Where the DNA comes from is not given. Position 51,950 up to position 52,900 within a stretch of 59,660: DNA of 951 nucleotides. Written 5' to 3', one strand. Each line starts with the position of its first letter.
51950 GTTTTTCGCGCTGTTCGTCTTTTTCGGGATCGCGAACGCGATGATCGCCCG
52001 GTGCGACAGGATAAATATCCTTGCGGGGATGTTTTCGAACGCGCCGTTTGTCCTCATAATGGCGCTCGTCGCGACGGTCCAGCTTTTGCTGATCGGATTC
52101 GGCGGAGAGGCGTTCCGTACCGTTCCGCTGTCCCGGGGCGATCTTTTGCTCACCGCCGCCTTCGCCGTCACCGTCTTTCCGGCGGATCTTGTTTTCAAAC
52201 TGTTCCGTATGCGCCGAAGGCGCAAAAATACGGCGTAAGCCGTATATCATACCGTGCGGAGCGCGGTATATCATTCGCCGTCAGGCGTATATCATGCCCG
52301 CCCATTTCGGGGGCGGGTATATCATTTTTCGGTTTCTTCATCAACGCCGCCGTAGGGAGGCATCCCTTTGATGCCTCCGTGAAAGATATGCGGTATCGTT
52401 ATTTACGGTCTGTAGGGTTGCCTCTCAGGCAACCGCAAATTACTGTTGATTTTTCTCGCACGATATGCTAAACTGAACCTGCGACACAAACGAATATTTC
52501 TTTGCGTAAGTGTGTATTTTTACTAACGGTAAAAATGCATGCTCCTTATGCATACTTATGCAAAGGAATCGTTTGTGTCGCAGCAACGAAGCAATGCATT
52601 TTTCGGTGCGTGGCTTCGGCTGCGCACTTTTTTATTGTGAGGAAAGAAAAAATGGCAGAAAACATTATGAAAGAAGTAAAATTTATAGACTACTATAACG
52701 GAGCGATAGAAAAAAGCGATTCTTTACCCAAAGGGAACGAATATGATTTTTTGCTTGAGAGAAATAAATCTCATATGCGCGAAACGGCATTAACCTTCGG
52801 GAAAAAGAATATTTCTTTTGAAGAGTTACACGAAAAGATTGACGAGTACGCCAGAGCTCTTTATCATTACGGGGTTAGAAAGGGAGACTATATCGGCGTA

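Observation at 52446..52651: Unclassified structured leader with switch-like alternative pairing in front of the AMP-ligase gene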

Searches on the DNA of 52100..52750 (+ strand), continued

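Call 90: search_with_rna_model(model_id=R1, sources=[L086, L087, L088, L089, L090, L091], max_evalue=1, filters=off, show_alignments=4)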
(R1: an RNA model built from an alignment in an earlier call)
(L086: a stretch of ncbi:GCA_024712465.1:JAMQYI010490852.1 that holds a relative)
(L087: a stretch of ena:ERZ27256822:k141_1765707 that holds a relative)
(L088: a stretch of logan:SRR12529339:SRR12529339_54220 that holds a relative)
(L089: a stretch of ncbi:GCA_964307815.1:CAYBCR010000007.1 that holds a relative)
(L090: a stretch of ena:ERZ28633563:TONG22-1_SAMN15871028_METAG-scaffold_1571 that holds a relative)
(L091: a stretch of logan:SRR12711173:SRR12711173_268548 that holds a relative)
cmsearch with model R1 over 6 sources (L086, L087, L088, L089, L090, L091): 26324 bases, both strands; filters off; matches with E-value up to 1: 6.
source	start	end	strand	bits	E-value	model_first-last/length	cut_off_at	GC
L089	1319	1483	+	146.3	1.3e-31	1-164/164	no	0.42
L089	1255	1433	-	27.6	0.0001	1-164/164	no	0.37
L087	1310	1450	-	11.9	0.37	1-164/164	no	0.37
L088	566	706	-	11.9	0.37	1-164/164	no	0.37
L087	795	825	-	11.6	0.42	39-69/164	no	0.55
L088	51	81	-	11.6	0.42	39-69/164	no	0.55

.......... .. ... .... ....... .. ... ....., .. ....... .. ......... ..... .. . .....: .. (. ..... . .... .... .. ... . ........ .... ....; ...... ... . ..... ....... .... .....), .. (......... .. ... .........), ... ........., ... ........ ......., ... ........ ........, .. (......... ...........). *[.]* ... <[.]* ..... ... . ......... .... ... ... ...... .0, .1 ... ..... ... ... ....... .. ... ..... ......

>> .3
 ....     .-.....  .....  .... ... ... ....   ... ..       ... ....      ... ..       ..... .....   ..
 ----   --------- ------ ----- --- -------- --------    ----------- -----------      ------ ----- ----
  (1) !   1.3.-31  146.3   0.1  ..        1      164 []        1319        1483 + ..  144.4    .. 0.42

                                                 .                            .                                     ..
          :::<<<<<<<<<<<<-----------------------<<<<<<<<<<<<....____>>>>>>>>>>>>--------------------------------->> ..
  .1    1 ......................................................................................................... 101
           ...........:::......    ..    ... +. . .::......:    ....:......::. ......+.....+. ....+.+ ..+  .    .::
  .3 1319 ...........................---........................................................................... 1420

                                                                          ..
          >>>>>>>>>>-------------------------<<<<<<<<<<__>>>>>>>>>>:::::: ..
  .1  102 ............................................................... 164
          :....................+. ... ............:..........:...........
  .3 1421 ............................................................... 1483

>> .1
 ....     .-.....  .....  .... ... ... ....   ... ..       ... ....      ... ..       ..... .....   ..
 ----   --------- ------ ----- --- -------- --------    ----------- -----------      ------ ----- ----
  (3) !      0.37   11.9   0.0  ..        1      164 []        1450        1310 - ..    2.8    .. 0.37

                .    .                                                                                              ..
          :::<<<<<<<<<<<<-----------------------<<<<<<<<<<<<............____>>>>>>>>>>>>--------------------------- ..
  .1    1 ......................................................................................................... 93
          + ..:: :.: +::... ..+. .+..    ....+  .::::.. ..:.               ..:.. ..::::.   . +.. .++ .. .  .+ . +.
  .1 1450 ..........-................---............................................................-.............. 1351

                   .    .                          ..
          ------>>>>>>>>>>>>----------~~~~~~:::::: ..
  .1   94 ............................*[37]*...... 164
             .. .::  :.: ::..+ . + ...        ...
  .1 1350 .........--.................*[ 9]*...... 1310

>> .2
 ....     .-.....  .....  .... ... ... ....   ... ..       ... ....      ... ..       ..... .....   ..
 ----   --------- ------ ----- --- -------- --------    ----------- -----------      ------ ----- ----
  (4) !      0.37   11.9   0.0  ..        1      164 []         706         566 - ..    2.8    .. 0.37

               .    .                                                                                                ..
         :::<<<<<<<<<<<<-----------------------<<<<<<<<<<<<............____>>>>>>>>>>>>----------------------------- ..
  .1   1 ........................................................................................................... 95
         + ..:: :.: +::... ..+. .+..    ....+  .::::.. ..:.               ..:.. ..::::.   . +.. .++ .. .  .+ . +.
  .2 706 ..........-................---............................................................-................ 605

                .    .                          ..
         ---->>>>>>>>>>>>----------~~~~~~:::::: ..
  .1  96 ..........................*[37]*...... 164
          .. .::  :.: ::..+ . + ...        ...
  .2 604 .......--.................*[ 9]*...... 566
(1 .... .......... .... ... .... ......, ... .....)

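Call 94: search_dna_similar(query=window:52440-52650:+, collection=plasmids, mode=distant, max_evalue=0.001, max_rows=10)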
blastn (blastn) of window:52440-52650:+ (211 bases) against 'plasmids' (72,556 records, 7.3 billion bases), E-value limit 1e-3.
No match.
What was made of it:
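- Tried and rejected: No match (call 94).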

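Call 95: search_dna_similar(query=window:52440-52650:+, collection=phages, mode=distant, max_evalue=0.001, max_rows=10)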
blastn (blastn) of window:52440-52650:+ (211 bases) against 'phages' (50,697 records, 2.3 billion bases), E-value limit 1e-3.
Records with a match: 2; places in all: 2; records where one place covers at least 80% of the query: 1.
Best place of each record, by identity: 80-90% 1; 60-80% 1.
By first word of the organism name: Bacteriophage 2.
By host as written in the record: - 2.
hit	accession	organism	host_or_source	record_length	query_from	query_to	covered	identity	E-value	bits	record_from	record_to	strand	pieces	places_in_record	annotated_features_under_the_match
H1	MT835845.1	Bacteriophage sp.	human fecal samples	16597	27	197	81%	79.3%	9e-31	138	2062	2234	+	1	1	record has no annotation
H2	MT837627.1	Bacteriophage sp.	human fecal samples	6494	134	211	37%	83.8%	3e-12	77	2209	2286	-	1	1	record has no annotation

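Call 96: get_annotated_region(hit=H1, flank=4000)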
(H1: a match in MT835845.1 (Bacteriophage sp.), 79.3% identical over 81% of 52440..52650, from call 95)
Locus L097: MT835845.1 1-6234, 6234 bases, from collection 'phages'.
description: UNVERIFIED: Bacteriophage sp. clone scaffold_810 genomic sequence.
organism: Bacteriophage sp. (NCBI taxid 38018)
taxonomy: Viruses
host: -; source: human fecal samples; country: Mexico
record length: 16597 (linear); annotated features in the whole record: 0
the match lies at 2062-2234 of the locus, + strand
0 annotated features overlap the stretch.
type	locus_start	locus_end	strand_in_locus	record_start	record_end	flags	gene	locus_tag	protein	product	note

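Call 97: get_annotated_region(hit=H2, flank=3000)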
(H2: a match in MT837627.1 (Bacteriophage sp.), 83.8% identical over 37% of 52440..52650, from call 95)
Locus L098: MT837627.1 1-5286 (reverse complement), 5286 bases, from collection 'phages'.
description: UNVERIFIED: Bacteriophage sp. clone scaffold_5324 genomic sequence.
organism: Bacteriophage sp. (NCBI taxid 38018)
taxonomy: Viruses
host: -; source: human fecal samples; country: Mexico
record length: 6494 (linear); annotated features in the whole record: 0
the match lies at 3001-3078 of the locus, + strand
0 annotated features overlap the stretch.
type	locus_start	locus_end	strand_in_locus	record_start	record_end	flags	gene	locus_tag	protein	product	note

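Call 98: search_with_rna_model(model_id=R1, sources=[L097, L098, L092, L093], max_evalue=0.01, filters=off, show_alignments=2)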
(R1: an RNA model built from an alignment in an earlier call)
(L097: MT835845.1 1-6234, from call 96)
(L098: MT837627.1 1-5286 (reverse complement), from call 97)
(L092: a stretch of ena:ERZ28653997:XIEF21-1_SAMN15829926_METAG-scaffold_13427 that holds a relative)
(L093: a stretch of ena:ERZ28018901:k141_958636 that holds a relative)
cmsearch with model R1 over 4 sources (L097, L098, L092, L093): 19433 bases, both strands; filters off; matches with E-value up to 0.01: 4.
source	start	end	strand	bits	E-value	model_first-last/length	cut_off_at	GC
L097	2074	2231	+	148.2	3.4e-32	1-164/164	no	0.39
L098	2901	3060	+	115.6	8.4e-25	1-164/164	no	0.44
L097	2066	2181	-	37.7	3.8e-07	1-164/164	no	0.32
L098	2842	3012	-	34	2.7e-06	1-164/164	no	0.39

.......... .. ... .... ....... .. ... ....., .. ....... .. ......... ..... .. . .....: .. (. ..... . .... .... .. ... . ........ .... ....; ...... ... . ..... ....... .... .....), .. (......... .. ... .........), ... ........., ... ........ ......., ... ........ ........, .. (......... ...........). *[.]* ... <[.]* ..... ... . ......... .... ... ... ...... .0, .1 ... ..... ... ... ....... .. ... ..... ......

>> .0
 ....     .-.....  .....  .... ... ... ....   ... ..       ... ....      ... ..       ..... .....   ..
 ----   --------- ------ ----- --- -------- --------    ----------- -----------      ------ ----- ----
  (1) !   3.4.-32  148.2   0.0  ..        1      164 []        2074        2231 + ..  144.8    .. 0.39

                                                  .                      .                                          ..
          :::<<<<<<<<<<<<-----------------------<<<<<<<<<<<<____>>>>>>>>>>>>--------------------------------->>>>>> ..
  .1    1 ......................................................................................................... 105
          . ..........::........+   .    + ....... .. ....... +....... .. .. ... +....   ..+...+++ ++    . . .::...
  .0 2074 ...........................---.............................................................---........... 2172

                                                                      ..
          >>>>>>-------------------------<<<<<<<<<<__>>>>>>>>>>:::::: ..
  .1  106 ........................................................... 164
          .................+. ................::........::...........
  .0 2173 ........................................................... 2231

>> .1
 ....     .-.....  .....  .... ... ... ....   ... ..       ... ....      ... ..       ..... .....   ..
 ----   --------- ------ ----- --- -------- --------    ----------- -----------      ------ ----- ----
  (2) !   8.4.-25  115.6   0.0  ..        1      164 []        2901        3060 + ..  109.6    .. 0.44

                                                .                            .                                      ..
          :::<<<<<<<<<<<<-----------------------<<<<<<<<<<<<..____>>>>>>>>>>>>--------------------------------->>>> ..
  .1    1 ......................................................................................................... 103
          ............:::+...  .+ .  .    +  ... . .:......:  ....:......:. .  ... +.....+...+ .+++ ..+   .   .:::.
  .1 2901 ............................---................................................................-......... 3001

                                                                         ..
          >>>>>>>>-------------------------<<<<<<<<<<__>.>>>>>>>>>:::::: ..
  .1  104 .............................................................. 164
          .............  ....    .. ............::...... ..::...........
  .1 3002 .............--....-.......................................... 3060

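Call 103: search_with_rna_model(model_id=R1, sources=[window, L008, L009, L010, L013, L014, L015, L017, L018, L020, L021, L022, L025, L028, L031, L034, L044, L048, L050, L053, L055, L061, L067, L073, L076, L078, L082, L089, L097, L098], max_evalue=1e-10, make_alignment=true)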
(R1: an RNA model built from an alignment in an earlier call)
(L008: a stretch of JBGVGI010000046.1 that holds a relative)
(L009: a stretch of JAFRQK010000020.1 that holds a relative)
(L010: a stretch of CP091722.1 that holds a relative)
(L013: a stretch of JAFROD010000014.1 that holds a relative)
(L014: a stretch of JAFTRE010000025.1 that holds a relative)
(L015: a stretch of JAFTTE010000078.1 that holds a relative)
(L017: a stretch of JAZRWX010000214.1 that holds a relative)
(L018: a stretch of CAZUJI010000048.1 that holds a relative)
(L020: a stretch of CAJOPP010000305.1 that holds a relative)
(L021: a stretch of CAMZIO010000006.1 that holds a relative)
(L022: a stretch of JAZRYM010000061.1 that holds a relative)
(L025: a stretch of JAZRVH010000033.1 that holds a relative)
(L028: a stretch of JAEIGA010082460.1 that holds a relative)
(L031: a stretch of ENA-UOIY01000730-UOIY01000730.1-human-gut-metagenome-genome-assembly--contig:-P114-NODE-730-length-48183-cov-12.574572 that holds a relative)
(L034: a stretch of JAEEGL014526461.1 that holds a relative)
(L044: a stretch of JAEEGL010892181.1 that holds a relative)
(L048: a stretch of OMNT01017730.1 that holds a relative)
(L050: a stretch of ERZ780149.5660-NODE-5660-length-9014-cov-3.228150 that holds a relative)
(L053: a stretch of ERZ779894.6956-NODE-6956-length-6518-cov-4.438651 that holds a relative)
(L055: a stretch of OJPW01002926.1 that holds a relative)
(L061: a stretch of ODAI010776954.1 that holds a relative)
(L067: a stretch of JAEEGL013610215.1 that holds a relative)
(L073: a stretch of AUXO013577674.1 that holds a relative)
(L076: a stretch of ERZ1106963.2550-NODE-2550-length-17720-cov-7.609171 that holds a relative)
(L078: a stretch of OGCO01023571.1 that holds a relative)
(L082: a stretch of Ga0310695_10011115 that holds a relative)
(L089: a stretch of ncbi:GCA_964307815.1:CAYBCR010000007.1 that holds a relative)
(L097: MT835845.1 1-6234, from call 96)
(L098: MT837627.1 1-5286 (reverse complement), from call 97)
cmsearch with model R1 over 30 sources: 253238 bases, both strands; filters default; matches with E-value up to 1e-10: 31.
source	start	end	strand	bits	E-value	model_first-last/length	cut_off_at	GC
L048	263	432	+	154.4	1.8e-32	1-164/164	no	0.45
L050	1820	1989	+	153.6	2.8e-32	1-164/164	no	0.46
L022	2310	2470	-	153.4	3.1e-32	1-164/164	no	0.44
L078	431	600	+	152.7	4.5e-32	1-164/164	no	0.46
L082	2601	2760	-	151.6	7.9e-32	1-164/164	no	0.46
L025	7644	7803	-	151.2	9.4e-32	1-164/164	no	0.44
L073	296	455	+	149.1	2.9e-31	1-164/164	no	0.47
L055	2520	2689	+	148.4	4.1e-31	1-164/164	no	0.43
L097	2074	2231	+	148.3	4.4e-31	1-164/164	no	0.39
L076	3058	3227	-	147.6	6.2e-31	1-164/164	no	0.39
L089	1319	1483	+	146.3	1.2e-30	1-164/164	no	0.42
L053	1013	1182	+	145.1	2.3e-30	1-164/164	no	0.39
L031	6591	6760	-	145.1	2.3e-30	1-164/164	no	0.49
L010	512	678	-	144.2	3.7e-30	1-164/164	no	0.38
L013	3306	3472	+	141.8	1.3e-29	1-164/164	no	0.48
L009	1320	1479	+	139.2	5.1e-29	1-164/164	no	0.44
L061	9915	10075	+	137.3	1.3e-28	1-164/164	no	0.48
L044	2209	2366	-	136.7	1.9e-28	1-164/164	no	0.45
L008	3384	3549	+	134.5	5.8e-28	1-164/164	no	0.36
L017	3776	3947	-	132.2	2e-27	1-164/164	no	0.36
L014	7430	7587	+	129.5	7.8e-27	1-164/164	no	0.39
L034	294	450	+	128.4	1.4e-26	1-164/164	no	0.41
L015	3049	3219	+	128.3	1.5e-26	1-164/164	no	0.36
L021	1243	1406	+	124.8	9.4e-26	1-164/164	no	0.46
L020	1159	1327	+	123.5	1.8e-25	1-164/164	no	0.4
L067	1166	1345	-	123.4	2e-25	1-164/164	no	0.47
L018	385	552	-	118.1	3.1e-24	1-164/164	no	0.44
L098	2901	3060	+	115.6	1.1e-23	1-164/164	no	0.44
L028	1251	1461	+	83.2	2.5e-16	1-164/164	no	0.41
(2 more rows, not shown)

Alignment A6: 31 matches aligned to the model, 335 columns, each read 5' to 3' on its own strand. Consensus structure (alignment columns), stored with it:
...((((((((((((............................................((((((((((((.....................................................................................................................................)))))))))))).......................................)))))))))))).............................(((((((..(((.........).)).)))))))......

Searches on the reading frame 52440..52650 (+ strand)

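Call 107: search_protein_families(library=pfam, proteins=[L097:2255-3259:+, L097:751-1965:+, L097:3322-4200:-, L097:4271-5530:-, L098:3096-3662:+, L098:3683-4657:+, L098:38-1309:+, L098:1383-2693:+], max_evalue=0.001)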
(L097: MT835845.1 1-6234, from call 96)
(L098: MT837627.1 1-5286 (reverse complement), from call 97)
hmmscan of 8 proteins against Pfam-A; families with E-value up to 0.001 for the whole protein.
L097:2255-3259:+ (334 aa): 0 families

L097:751-1965:+ (404 aa): 3 families
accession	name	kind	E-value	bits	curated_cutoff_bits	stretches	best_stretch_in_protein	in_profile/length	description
PF00753.33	Lactamase_B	-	4.8e-21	76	22.7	1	73-267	2-195/196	Metallo-beta-lactamase superfamily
PF12706.13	Lactamase_B_2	-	3.2e-05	24.1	27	1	113-238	29-162/200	Beta-lactamase superfamily domain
PF02805.21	Ada_Zn_binding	-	6.1e-05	23.4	23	1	360-404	21-64/65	Metal binding domain of Ada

L097:3322-4200:- (292 aa): 2 families
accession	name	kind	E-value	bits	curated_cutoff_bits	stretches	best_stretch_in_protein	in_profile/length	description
PF03755.18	YicC-like_N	-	2.1e-47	161.8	25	1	2-156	1-155/156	Endoribonuclease YicC-like, N-terminal region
PF08340.16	YicC-like_C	-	2e-45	154.2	27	1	176-292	4-120/120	Endoribonuclease YicC-like, C-terminal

L097:4271-5530:- (419 aa): 2 families
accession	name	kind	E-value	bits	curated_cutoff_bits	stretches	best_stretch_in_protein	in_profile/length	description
PF06838.17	Met_gamma_lyase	-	7.4e-170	565.3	24.2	1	12-411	3-404/405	Methionine gamma-lyase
PF01053.26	Cys_Met_Meta_PP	-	4.9e-06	25.8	27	1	52-249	37-218/381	Cys/Met metabolism PLP-dependent enzyme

L098:3096-3662:+ (188 aa): 3 families
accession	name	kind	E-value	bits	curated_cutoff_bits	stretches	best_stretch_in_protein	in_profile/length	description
PF13248.11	Zn_ribbon_3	-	9.9e-09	34.8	27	1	4-25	3-24/26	zinc-ribbon domain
PF13240.11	Zn_Ribbon_1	-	2.2e-06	27.7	25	1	6-25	2-21/23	zinc-ribbon domain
PF12773.13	DZR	-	0.00031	21.3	27.3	1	6-24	1-19/45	Double zinc ribbon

L098:3683-4657:+ (324 aa): 0 families

L098:38-1309:+ (423 aa): 3 families
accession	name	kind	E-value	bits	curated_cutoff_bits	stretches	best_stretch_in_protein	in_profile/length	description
PF00589.27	Phage_integrase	-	2e-35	122.5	27.1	1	204-381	4-169/172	Phage integrase family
PF22022.2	Phage_int_M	-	1.4e-08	35.2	27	1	102-185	11-93/96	Phage integrase central domain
PF14659.12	Phage_int_SAM_3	-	7.2e-08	33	22.6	1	90-143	1-53/58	Phage integrase, N-terminal SAM-like domain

L098:1383-2693:+ (436 aa): 0 families
